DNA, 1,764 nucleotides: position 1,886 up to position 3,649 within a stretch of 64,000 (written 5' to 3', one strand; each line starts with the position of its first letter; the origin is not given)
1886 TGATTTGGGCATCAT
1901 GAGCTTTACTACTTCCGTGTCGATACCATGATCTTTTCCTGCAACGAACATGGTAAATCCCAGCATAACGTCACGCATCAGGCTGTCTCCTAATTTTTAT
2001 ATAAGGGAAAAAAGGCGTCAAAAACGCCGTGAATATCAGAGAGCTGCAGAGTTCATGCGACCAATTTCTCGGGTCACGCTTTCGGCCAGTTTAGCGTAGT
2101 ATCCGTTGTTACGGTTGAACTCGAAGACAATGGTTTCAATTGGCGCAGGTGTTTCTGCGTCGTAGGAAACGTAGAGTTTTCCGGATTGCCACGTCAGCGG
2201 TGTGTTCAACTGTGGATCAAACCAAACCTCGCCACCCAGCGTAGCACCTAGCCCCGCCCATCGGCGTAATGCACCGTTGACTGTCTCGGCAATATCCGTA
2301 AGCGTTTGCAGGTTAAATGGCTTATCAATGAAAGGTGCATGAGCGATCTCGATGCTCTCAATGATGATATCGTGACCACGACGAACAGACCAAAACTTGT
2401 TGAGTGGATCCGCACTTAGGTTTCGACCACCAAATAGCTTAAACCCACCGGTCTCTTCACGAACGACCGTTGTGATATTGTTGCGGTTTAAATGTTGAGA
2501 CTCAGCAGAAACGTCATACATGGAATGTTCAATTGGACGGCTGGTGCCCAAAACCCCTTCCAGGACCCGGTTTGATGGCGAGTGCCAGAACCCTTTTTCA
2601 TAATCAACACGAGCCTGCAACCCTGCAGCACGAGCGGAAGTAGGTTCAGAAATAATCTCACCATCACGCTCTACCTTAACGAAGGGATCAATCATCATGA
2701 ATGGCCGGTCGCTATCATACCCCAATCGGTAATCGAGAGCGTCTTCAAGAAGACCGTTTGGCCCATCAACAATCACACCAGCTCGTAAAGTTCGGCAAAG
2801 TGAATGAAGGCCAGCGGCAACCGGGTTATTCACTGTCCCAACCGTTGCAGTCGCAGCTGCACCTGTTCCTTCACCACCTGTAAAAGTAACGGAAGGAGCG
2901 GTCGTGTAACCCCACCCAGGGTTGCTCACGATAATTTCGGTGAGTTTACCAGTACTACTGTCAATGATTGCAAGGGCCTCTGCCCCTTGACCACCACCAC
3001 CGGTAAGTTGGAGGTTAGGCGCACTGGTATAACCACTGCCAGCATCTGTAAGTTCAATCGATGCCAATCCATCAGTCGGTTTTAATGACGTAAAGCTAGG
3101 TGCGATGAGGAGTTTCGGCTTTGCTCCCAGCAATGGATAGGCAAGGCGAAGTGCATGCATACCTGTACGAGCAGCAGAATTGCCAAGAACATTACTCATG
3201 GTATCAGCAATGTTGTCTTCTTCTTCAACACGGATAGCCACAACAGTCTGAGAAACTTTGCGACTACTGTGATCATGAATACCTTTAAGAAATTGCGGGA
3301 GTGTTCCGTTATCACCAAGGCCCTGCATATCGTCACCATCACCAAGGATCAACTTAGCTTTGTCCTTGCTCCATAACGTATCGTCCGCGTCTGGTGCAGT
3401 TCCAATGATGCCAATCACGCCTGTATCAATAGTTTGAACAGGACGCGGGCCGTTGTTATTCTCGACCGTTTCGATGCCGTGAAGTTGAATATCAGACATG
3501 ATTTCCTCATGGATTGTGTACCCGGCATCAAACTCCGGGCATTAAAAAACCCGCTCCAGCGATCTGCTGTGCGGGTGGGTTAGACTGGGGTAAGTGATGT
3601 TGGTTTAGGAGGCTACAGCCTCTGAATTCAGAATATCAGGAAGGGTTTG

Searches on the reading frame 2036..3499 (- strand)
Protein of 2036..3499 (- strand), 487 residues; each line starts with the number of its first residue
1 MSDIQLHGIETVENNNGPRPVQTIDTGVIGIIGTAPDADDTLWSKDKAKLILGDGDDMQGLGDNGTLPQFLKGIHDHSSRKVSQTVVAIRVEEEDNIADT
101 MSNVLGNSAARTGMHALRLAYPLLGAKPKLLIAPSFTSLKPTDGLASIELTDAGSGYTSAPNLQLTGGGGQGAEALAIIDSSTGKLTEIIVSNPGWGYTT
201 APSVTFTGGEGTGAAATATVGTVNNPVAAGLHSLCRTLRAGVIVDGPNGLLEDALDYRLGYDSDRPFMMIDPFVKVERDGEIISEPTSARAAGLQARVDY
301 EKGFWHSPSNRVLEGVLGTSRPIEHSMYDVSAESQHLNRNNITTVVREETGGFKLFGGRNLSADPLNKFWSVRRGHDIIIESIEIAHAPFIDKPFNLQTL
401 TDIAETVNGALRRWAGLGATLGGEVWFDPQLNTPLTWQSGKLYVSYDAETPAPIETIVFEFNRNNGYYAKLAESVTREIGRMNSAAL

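Call 108: search_protein_families(library=phrogs, proteins=[window:2036-3499:-], max_evalue=0.00001)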
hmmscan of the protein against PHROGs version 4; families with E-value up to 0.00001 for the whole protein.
window:2036-3499:- (487 aa): 16 families
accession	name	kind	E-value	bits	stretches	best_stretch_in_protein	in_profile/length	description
phrog_23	-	tail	1.2e-84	285.9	1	3-483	21-482/496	tail sheath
phrog_13288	-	unknown function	1.1e-38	133.9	1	284-474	13-206/208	-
phrog_11242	-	unknown function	3e-20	73.6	1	6-113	6-109/128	-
phrog_701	-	head and packaging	1.5e-16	58.3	1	145-220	1166-1239/6136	virion structural protein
phrog_20240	-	unknown function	1.1e-14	55.5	1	1-91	1-84/272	-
phrog_19630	-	head and packaging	1.4e-14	53.9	1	145-222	1162-1237/1266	virion structural protein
phrog_708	-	tail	9.7e-14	51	1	144-220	816-891/1383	baseplate wedge subunit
phrog_5342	-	tail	1.7e-13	49.4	1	146-224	62-140/3319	tail fiber protein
phrog_16736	-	unknown function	1e-12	49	1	377-472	2-97/101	-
phrog_460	-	connector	2.4e-12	47.2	1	84-219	175-301/385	head closure Hc2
phrog_12477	-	unknown function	6.6e-12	46.4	1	1-85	1-85/88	-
phrog_22827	-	unknown function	1.9e-09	37.7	1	146-207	185-244/613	-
phrog_17610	-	tail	1.9e-08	33.6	1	272-482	912-1126/1135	tail sheath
phrog_32294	-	tail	1.2e-07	29.8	1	145-223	1212-1288/2435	baseplate wedge subunit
phrog_2885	-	tail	4.1e-07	27.7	1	146-221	1049-1127/4179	baseplate wedge subunit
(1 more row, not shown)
